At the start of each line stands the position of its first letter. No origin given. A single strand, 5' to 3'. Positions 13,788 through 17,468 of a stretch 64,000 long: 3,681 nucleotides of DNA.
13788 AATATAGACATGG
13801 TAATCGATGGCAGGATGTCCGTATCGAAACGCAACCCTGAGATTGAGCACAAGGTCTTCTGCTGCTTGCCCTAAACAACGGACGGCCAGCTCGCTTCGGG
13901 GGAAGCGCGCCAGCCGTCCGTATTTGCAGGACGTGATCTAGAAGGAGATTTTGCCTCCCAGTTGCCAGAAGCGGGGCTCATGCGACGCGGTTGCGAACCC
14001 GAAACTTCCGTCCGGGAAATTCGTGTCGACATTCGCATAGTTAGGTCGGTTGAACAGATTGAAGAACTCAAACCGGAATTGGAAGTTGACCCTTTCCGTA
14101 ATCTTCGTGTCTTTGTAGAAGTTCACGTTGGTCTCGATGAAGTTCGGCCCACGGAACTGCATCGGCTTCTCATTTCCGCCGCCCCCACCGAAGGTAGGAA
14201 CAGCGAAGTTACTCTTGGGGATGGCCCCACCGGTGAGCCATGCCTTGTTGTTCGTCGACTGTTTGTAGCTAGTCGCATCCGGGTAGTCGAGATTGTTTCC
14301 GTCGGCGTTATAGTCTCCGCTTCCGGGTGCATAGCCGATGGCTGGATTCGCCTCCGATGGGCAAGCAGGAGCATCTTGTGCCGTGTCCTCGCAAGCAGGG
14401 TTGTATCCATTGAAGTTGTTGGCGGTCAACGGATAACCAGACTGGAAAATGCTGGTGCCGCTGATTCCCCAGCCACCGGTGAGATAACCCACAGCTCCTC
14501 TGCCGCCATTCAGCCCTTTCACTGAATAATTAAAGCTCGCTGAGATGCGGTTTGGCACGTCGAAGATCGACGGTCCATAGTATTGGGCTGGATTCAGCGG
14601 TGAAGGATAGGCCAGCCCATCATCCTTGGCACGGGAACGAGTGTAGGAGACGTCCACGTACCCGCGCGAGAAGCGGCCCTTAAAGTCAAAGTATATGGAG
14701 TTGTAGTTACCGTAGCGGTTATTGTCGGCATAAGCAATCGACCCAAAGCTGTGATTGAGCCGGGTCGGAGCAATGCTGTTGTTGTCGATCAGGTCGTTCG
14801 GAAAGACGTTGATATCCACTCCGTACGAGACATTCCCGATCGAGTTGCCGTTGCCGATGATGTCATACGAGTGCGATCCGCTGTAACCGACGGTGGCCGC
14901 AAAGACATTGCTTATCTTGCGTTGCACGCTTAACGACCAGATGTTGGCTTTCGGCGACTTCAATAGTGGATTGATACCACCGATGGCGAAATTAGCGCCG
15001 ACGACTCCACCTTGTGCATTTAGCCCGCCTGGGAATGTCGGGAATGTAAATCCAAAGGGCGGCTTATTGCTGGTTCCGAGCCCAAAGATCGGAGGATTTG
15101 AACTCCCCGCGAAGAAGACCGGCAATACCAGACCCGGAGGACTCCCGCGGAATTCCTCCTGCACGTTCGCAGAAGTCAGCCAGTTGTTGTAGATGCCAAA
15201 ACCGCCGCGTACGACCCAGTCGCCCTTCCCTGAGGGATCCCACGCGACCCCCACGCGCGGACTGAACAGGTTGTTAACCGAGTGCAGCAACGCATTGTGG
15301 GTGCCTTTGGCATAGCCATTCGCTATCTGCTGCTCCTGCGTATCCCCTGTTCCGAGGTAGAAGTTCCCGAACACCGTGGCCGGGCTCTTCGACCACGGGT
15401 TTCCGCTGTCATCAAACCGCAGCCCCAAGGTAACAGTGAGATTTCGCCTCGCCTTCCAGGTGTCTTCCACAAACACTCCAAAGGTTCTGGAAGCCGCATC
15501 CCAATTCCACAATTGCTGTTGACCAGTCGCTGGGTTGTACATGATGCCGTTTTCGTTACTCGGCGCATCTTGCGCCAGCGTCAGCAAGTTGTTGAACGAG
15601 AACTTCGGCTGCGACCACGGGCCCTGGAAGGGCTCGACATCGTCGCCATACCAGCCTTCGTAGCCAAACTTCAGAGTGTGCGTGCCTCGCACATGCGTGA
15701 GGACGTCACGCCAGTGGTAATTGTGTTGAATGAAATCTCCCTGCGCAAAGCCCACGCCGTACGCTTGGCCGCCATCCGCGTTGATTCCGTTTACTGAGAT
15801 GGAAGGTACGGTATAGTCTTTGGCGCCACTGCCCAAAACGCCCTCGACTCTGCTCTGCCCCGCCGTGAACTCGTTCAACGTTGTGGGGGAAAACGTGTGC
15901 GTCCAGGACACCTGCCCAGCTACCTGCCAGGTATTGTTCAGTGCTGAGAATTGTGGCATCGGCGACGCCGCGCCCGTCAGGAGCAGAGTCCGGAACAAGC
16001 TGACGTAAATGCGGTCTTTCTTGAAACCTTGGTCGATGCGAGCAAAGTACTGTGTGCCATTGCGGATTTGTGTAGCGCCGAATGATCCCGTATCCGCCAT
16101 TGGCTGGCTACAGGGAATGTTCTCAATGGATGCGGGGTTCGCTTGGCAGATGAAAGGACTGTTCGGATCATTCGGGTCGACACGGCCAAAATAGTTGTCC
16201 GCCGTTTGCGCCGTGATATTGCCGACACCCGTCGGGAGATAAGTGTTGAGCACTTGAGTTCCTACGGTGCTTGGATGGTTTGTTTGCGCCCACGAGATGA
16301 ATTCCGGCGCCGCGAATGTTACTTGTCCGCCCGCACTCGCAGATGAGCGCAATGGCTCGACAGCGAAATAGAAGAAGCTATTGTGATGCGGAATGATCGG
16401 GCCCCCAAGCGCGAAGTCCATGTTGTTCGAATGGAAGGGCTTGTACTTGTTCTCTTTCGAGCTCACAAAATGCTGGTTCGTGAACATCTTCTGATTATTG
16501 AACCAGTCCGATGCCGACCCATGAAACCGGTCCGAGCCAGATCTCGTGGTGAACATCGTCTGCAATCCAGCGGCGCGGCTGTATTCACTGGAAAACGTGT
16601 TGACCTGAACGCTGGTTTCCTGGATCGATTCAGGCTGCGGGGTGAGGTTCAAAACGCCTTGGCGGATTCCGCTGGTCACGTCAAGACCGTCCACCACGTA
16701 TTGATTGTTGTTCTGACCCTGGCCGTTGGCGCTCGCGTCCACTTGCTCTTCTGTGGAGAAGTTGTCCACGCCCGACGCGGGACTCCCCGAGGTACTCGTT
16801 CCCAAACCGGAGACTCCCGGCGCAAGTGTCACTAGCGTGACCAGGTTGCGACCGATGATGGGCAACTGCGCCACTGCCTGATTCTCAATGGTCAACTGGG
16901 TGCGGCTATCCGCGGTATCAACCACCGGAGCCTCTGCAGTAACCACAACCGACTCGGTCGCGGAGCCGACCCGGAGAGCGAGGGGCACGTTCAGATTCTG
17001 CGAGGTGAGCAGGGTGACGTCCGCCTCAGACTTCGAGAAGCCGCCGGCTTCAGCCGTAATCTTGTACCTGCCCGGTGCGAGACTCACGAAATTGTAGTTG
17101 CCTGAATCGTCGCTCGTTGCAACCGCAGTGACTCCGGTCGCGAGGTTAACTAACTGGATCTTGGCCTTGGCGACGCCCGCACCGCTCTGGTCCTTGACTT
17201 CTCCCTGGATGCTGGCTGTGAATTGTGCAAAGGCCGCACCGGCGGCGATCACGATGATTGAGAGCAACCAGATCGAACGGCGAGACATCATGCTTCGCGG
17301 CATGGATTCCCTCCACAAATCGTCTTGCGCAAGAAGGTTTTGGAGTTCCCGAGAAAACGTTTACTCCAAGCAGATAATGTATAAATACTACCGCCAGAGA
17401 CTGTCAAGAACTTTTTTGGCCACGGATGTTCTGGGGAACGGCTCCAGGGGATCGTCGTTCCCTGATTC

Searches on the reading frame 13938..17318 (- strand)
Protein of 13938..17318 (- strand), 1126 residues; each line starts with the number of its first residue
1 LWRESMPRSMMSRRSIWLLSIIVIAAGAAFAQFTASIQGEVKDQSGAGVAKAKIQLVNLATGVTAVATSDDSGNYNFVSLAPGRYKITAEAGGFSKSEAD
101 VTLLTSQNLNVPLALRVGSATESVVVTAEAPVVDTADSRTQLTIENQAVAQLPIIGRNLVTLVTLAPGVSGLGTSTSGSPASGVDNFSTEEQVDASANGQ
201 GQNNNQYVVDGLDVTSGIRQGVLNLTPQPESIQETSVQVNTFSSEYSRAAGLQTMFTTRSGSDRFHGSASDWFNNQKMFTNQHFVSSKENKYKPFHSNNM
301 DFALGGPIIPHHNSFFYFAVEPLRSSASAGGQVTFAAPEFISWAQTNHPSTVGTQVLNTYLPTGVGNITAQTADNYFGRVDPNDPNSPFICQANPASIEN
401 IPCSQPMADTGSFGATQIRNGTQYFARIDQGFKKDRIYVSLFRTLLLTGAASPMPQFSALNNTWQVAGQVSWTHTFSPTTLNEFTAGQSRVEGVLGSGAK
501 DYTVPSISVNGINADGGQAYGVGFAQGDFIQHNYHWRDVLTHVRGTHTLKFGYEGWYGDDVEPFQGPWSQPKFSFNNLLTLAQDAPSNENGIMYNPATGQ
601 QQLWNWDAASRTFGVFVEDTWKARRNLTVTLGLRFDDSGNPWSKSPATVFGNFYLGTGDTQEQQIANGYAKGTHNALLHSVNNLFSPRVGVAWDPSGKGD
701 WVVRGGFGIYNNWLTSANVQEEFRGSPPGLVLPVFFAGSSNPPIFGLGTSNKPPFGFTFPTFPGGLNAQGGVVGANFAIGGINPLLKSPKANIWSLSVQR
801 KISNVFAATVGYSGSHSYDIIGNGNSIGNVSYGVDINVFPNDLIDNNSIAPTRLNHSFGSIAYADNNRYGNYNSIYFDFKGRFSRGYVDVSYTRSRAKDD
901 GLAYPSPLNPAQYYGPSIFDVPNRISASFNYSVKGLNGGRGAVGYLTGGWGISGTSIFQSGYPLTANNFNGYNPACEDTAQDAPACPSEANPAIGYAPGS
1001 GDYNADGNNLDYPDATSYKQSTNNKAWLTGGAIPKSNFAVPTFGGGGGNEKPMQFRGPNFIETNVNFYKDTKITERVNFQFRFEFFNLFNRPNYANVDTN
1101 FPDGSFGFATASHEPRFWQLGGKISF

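Call 5: search_protein_families(library=pfam, proteins=[window:13938-17318:-], max_evalue=0.0001)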
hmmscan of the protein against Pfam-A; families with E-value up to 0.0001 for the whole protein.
window:13938-17318:- (1126 aa): 4 families
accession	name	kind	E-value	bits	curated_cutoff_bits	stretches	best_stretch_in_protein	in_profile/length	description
PF25183.1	OMP_b-brl_4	-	3.6e-102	343.7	30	1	257-1119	1-838/838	Outer membrane beta barrel domain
PF13620.12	CarboxypepD_reg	-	1.9e-18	67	32.3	1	36-115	1-81/82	Carboxypeptidase regulatory-like domain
PF13715.12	CarbopepD_reg_2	-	6.8e-07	29.7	32.2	1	37-125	1-87/88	CarboxypepD_reg-like domain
PF17210.9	SdrD_B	-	1.6e-06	28.8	29.7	1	41-98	16-74/112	SdrD B-like domain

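Call 8: search_protein_families(library=ncbifam, proteins=[window:13938-17318:-], max_evalue=0.00001)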
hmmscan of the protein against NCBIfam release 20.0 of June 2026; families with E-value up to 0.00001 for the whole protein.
window:13938-17318:- (1126 aa): 1 family
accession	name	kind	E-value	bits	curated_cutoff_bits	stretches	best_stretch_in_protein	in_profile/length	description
NF052345.1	S_layer_anammox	exception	1.7e-06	25.8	1400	1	31-240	1309-1505/1596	Kustd1514 family S-layer glycoprotein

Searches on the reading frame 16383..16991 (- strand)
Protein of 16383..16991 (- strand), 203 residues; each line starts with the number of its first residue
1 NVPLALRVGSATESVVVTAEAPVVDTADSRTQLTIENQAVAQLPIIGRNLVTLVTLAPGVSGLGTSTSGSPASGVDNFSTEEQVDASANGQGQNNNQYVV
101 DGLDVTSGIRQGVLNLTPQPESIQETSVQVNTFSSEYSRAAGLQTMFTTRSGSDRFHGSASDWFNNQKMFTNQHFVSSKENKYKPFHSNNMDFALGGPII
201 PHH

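Call 31: search_protein_families(library=pfam, proteins=[window:16383-16991:-], max_evalue=10)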
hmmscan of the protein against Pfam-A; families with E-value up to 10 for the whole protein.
window:16383-16991:- (203 aa): 3 families
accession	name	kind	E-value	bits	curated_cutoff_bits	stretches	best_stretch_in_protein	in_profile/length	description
PF25183.1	OMP_b-brl_4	-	2.9e-08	33.1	30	1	148-200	1-52/838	Outer membrane beta barrel domain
PF04864.19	Alliinase_C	-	0.054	12.8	22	1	90-181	60-148/363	Allinase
PF07715.20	Plug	-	0.065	14.2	23.9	1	47-140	22-102/107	TonB-dependent Receptor Plug Domain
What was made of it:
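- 13938..17318 (-): TBDT_2: second Oar-subclass TBDT with TonB box ESVVVTA. The operator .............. at 17352 lies upstream. Weak Plug hit (call 31).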
